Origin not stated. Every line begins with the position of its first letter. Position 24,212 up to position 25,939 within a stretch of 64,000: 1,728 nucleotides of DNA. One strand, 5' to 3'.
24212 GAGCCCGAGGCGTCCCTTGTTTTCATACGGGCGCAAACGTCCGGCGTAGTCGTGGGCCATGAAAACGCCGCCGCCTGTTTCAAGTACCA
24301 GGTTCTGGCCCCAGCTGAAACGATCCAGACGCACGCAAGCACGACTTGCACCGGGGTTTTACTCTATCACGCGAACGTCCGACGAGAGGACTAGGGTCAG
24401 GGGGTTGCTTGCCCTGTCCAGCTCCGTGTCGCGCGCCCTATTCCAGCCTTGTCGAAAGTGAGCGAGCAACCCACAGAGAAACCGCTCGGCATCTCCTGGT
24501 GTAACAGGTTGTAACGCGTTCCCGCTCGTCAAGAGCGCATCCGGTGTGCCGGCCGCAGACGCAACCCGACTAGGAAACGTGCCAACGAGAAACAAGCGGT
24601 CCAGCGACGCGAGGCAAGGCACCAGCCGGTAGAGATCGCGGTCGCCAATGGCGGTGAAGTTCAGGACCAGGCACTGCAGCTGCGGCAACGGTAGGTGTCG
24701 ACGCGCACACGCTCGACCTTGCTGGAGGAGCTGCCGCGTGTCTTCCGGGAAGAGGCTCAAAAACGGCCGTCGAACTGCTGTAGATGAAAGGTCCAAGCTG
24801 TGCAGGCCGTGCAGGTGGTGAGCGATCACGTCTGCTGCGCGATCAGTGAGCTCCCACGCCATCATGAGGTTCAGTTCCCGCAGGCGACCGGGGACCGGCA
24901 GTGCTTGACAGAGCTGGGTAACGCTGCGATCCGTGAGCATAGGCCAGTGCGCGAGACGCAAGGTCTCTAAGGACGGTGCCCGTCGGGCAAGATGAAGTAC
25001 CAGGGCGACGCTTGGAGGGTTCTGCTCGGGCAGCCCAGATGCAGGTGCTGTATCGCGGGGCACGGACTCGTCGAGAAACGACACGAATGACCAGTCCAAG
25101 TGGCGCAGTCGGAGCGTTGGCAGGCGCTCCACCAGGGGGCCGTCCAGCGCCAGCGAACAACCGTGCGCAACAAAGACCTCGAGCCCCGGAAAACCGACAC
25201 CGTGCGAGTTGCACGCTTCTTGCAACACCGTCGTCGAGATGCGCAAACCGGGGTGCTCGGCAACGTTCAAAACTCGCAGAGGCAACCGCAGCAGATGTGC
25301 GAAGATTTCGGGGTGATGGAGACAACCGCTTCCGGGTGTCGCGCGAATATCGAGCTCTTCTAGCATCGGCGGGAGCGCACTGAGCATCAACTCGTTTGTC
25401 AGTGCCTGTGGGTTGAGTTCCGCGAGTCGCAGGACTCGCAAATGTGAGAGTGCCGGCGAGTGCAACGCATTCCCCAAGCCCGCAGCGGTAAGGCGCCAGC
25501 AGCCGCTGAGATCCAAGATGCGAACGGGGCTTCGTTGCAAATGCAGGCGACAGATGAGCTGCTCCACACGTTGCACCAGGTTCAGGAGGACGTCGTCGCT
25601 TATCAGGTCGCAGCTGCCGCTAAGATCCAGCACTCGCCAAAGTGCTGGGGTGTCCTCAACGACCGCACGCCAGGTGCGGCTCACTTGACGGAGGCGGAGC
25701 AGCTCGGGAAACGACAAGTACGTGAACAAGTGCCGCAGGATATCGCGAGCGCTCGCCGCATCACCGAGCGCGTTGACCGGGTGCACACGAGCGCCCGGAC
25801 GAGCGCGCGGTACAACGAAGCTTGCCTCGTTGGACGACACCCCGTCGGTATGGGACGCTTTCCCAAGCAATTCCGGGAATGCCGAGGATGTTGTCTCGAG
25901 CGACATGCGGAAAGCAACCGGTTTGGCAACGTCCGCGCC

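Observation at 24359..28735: A 1458-codon ORF combining a degenerate CDK-like kinase, a cyclin-box-like region, an F-box and LRRs in one frame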

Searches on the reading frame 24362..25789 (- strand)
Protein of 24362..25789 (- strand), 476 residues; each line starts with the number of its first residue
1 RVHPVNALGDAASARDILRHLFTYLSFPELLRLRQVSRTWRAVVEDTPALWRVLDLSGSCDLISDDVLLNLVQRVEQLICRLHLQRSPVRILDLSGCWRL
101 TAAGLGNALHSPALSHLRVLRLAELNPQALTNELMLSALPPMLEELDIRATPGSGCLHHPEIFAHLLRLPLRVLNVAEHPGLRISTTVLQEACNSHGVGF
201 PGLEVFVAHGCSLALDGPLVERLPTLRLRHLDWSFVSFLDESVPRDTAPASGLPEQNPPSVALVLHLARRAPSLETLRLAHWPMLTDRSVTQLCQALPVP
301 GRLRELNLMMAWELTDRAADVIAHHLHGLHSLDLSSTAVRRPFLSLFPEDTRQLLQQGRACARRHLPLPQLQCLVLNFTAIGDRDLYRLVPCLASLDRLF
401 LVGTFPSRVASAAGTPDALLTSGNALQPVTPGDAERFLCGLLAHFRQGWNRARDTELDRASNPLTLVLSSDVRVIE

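Call 31: find_homologous_proteins(query=window:24362-25789:-, max_evalue=0.001)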
Query window:24362-25789:-: 8000 candidates shared short words with the query, none scored E <= 0.001.

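Call 39: search_solved_structures(query=window:24362-25789:-, max_evalue=1, show_alignments=2)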
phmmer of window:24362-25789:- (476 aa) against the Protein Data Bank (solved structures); distinct sequences matched with E-value up to 1: 11.
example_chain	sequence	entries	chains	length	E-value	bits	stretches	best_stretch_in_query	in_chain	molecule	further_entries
6o60_C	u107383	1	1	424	0.0001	24.6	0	264-334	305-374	F-box/LRR-repeat protein 2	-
1fqv_A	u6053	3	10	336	0.0008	21.6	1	16-59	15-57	SKP2 | S-phase kinase-associated protein 2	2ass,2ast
7b5l_T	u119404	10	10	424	0.0017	20.5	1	16-59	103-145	S-phase kinase-associated protein 2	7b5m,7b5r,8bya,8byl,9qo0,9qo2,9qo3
7z8t_F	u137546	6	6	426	0.0017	20.5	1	16-59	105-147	S-phase kinase-associated protein 2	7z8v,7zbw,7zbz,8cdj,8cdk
8or0_E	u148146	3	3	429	0.0018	20.4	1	16-59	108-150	S-phase kinase-associated protein 2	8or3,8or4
8uah_B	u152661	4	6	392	0.0048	19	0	264-337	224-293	F-box/LRR-repeat protein 17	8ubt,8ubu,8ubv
6w66_B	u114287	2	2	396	0.005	18.9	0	264-337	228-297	F-box/LRR-repeat protein 17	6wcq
9wsq_B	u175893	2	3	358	0.14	14.2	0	14-74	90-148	Lysine-specific demethylase 2A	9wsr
7z8b_F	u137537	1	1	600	0.16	14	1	17-58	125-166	F-box/WD repeat-containing protein 8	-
1fs2_A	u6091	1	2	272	0.24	13.4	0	16-56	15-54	SKP2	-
1fs1_A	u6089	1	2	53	0.3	13.1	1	16-55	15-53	CYCLIN A/CDK2-ASSOCIATED P19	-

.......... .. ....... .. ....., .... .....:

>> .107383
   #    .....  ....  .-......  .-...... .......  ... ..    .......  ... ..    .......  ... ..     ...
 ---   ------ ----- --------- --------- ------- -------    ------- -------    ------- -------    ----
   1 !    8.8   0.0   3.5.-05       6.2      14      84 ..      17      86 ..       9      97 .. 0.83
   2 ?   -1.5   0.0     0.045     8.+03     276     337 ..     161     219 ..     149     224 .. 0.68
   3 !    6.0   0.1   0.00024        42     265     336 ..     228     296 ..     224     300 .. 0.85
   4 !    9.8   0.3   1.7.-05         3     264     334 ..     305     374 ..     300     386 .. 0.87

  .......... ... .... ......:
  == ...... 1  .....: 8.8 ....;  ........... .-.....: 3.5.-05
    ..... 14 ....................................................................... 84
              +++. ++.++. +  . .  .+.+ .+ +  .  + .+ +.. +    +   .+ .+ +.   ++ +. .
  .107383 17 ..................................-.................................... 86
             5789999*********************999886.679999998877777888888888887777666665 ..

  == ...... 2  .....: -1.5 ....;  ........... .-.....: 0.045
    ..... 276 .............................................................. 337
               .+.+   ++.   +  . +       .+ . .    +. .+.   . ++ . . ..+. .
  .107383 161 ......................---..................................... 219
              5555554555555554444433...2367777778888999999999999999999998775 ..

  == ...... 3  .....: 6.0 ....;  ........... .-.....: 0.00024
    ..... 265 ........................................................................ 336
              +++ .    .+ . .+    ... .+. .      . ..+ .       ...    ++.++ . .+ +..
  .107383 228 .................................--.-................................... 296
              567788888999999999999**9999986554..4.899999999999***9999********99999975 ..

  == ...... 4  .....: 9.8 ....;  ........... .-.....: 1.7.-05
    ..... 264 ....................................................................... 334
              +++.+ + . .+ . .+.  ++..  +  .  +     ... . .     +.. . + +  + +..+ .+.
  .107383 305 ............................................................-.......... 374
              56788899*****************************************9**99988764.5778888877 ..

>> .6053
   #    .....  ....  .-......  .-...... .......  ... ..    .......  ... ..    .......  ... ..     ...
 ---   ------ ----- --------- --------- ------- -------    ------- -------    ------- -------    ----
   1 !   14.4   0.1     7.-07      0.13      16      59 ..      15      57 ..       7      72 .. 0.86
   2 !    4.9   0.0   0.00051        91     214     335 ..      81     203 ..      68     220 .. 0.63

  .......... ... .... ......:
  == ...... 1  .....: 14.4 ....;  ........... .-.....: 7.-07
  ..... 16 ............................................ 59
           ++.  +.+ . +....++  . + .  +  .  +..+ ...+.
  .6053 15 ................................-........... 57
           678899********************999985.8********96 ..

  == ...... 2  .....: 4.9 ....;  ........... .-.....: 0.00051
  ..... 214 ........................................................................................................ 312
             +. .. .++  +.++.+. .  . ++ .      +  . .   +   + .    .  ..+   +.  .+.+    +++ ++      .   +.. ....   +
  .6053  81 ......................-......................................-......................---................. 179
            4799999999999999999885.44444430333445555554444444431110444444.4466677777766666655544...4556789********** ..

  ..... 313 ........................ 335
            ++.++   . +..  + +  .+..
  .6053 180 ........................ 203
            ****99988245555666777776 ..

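Call 80: search_solved_structures(query=A5, max_evalue=0.1, show_alignments=2)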
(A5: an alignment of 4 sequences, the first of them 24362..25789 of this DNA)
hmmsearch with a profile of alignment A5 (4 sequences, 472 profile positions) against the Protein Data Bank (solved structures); distinct sequences matched with E-value up to 0.1: 12.
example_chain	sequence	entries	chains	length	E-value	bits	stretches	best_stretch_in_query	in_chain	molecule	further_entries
8uah_B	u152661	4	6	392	7e-12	47.9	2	17-79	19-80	F-box/LRR-repeat protein 17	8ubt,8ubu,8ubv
6w66_B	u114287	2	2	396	7.4e-12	47.8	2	17-79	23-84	F-box/LRR-repeat protein 17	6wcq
6o60_C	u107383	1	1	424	1.5e-09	40.2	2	256-324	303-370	F-box/LRR-repeat protein 2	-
1fqv_A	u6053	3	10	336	0.00021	23.2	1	16-59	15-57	SKP2 | S-phase kinase-associated protein 2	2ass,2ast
6vcd_B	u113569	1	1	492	0.00026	23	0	261-321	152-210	F-box/LRR-repeat protein 5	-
9wsq_B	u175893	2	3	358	0.00027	22.9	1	11-72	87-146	Lysine-specific demethylase 2A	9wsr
7b5l_T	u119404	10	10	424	0.0004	22.3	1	16-59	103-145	S-phase kinase-associated protein 2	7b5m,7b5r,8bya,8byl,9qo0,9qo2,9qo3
7z8t_F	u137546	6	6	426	0.0004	22.3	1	16-59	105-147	S-phase kinase-associated protein 2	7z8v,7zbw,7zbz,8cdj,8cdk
8or0_E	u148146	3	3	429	0.00043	22.2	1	16-59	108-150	S-phase kinase-associated protein 2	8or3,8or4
1fs2_A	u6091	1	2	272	0.0019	20.1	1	16-112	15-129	SKP2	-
5jh5_A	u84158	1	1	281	0.0043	18.9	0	14-106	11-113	Lysine-specific demethylase 2B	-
1fs1_A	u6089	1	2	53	0.04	15.7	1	16-55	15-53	CYCLIN A/CDK2-ASSOCIATED P19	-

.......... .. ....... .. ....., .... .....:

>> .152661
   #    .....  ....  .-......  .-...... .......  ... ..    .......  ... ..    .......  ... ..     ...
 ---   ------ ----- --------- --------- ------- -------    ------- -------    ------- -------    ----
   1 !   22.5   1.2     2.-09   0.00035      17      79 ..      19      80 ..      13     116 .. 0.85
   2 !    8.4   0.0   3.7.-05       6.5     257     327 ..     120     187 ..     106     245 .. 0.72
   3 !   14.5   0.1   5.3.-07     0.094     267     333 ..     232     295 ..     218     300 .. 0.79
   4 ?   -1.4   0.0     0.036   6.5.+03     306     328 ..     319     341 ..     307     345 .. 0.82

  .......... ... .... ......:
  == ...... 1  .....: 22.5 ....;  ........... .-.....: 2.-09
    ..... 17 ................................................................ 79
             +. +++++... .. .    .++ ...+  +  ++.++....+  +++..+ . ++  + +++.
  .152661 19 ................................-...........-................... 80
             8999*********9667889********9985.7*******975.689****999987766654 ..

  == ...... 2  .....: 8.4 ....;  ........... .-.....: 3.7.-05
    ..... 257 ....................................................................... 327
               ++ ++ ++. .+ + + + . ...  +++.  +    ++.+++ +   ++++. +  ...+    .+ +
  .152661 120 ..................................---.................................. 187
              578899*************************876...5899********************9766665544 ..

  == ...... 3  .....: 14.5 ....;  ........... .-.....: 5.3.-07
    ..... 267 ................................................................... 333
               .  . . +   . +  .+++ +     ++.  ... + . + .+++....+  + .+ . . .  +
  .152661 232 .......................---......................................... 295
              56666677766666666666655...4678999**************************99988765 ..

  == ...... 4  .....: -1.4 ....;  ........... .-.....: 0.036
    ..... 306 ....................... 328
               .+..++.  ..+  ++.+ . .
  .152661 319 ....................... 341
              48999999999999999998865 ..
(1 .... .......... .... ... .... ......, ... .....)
